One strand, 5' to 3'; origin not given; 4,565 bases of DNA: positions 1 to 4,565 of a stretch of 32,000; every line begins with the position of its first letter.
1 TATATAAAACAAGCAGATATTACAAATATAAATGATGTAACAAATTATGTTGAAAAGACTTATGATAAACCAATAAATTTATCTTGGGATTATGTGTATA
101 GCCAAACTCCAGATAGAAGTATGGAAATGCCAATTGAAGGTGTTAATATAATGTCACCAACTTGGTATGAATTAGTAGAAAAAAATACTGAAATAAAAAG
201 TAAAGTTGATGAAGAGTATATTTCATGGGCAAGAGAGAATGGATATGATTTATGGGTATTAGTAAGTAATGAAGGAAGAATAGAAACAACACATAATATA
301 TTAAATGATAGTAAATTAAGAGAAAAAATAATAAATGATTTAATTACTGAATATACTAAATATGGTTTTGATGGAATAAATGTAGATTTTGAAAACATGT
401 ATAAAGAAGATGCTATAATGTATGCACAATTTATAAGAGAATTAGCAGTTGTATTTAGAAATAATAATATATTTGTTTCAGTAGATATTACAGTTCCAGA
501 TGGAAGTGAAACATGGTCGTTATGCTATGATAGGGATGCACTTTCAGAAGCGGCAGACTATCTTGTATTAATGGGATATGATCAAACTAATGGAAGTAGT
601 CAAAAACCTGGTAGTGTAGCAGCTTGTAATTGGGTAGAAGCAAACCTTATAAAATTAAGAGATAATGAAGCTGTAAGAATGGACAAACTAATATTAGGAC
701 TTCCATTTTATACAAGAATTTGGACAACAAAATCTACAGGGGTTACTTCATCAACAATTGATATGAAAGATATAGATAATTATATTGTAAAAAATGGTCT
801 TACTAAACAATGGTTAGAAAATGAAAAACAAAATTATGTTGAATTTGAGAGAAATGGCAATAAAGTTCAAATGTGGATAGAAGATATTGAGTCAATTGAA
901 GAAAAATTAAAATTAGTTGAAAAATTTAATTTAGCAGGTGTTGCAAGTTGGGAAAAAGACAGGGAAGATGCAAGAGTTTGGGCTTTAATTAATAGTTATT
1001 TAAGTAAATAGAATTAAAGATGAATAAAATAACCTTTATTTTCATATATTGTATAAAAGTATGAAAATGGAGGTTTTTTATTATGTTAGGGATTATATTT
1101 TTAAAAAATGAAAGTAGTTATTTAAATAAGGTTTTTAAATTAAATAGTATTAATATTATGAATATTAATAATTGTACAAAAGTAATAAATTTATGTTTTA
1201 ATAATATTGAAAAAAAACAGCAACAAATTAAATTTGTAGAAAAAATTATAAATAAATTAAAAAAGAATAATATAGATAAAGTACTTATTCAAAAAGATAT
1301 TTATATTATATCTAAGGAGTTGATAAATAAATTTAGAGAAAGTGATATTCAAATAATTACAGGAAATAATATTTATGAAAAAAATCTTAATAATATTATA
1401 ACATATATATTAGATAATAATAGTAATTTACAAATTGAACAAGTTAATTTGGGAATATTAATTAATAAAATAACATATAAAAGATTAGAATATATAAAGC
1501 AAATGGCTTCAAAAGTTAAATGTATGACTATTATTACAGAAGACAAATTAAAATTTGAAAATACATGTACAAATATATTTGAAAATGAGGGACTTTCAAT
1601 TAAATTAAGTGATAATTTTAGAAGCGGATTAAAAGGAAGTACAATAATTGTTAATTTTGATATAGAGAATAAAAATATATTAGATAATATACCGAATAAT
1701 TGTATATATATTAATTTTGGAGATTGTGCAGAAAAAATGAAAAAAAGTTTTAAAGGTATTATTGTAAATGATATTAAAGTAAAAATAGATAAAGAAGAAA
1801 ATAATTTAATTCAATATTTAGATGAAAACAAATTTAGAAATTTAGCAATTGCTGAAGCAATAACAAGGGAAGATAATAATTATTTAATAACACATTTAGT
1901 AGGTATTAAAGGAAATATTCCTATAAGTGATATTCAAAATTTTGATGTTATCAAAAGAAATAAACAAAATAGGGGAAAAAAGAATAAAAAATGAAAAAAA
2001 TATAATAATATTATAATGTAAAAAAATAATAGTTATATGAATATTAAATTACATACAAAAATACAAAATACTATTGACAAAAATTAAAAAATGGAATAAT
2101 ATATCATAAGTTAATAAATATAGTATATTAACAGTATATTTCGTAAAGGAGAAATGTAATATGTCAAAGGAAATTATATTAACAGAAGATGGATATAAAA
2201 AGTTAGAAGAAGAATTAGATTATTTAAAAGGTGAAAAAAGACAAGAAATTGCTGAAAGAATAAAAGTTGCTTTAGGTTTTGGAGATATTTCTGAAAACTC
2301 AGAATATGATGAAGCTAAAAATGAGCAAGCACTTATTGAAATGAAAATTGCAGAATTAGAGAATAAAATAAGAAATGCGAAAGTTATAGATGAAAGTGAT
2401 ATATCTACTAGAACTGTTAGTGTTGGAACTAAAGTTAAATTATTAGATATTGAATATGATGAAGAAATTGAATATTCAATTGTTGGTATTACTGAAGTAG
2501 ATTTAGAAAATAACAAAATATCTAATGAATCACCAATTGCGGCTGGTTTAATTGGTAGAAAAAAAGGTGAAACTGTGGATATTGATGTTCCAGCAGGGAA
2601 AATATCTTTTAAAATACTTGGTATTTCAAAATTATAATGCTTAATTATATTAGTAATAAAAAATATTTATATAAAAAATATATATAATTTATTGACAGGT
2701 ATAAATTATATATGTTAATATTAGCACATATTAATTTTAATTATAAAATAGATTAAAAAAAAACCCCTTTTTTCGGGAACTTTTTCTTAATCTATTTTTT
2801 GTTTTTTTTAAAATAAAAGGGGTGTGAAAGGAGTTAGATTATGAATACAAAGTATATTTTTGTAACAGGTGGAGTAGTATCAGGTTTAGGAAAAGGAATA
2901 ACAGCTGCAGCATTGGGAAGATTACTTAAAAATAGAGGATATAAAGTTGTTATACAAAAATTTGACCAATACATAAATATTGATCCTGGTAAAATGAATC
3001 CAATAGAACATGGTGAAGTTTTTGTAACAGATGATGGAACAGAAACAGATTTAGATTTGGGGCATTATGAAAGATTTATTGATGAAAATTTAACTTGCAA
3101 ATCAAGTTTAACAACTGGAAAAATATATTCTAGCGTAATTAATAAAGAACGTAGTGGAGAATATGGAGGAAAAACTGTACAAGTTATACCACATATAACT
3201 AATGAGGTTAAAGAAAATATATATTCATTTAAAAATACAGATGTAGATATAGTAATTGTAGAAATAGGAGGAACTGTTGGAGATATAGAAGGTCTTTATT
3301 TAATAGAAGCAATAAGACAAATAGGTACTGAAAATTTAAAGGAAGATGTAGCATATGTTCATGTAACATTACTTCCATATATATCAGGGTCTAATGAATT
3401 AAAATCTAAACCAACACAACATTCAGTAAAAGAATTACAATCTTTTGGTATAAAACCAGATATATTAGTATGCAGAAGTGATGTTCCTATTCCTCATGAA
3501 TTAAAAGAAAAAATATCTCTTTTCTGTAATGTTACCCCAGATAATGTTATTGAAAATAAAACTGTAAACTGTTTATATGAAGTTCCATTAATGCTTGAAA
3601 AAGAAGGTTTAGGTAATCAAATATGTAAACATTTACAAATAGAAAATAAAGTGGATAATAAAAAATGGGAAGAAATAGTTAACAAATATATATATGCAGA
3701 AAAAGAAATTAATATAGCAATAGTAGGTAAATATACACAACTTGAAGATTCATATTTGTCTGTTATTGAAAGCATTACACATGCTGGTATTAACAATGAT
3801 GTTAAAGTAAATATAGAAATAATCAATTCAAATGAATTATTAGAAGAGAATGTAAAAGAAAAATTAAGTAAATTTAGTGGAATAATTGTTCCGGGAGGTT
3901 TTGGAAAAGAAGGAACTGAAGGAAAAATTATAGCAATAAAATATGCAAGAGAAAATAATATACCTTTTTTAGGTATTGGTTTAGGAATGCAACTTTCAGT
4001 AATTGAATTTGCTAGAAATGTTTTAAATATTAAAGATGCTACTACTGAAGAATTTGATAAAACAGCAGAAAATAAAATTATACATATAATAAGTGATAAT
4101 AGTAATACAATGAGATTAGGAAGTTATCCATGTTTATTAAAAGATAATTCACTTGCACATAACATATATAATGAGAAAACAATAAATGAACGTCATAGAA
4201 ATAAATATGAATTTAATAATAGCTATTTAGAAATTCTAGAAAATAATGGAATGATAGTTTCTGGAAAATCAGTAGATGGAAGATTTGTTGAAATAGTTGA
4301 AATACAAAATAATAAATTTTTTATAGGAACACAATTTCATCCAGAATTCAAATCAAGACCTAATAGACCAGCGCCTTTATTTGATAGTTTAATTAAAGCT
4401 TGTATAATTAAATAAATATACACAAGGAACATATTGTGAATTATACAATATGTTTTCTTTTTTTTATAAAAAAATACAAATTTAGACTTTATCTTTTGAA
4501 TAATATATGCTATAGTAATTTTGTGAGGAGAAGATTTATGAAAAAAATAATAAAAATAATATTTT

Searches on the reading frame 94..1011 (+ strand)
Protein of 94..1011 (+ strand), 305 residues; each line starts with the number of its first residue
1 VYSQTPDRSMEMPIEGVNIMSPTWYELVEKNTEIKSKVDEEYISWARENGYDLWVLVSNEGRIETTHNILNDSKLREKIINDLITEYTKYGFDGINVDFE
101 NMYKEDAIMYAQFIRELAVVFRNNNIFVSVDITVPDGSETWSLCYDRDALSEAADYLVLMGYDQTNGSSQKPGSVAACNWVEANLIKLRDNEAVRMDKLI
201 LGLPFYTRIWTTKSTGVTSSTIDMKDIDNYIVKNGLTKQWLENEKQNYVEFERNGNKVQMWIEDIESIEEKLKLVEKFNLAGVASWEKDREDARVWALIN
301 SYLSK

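Call 70: search_protein_families(library=pfam, proteins=[window:94-1011:+], max_evalue=0.001)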
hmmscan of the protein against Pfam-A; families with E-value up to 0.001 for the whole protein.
window:94-1011:+ (305 aa): 1 family
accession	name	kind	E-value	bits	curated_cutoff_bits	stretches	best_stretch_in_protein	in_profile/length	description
PF00704.34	Glyco_hydro_18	-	6.7e-25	88.8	29.6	1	67-289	81-315/317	Glycosyl hydrolases family 18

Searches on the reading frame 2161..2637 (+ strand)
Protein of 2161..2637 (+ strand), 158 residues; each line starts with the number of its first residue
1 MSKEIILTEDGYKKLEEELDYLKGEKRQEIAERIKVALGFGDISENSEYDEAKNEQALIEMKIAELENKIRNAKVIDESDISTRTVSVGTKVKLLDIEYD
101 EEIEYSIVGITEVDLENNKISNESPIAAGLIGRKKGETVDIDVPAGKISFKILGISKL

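Call 70: search_protein_families(library=pfam, proteins=[window:2161-2637:+], max_evalue=0.001)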
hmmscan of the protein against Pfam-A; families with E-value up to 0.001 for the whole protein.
window:2161-2637:+ (158 aa): 3 families
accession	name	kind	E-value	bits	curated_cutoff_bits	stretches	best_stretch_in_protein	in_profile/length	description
PF03449.20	GreA_GreB_N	-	9.8e-28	96.6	24.5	1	5-75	1-71/71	Transcription elongation factor, N-terminal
PF01272.25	GreA_GreB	-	2.9e-23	82.1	26.9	1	83-156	3-76/77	Transcription elongation factor, GreA/GreB, C-term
PF25802.1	WWC1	-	0.00049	20.5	27.8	0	47-75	11-39/135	WWC1-like, helical hairpin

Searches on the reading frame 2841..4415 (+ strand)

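Call 70: search_protein_families(library=pfam, proteins=[window:2841-4415:+], max_evalue=0.001)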
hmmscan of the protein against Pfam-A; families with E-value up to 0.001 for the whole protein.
window:2841-4415:+ (524 aa): 5 families
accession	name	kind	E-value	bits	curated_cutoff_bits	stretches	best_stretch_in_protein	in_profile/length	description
PF06418.20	CTP_synth_N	-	7.5e-122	406.2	26.1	1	4-267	1-265/265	CTP synthase N-terminus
PF00117.34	GATase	-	5.9e-37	127.6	22.8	1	302-519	3-189/190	Glutamine amidotransferase class-I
PF07722.19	Peptidase_C26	-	2.9e-07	30.9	20.5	1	363-502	95-219/219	Peptidase C26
PF01656.29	CbiA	-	0.0001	22.7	25.4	1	14-151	8-54/125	CobQ/CobB/MinD/ParA nucleotide binding domain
PF13421.11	Band_7_1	-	0.00068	19.8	24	0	127-225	106-203/211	SPFH domain-Band 7 family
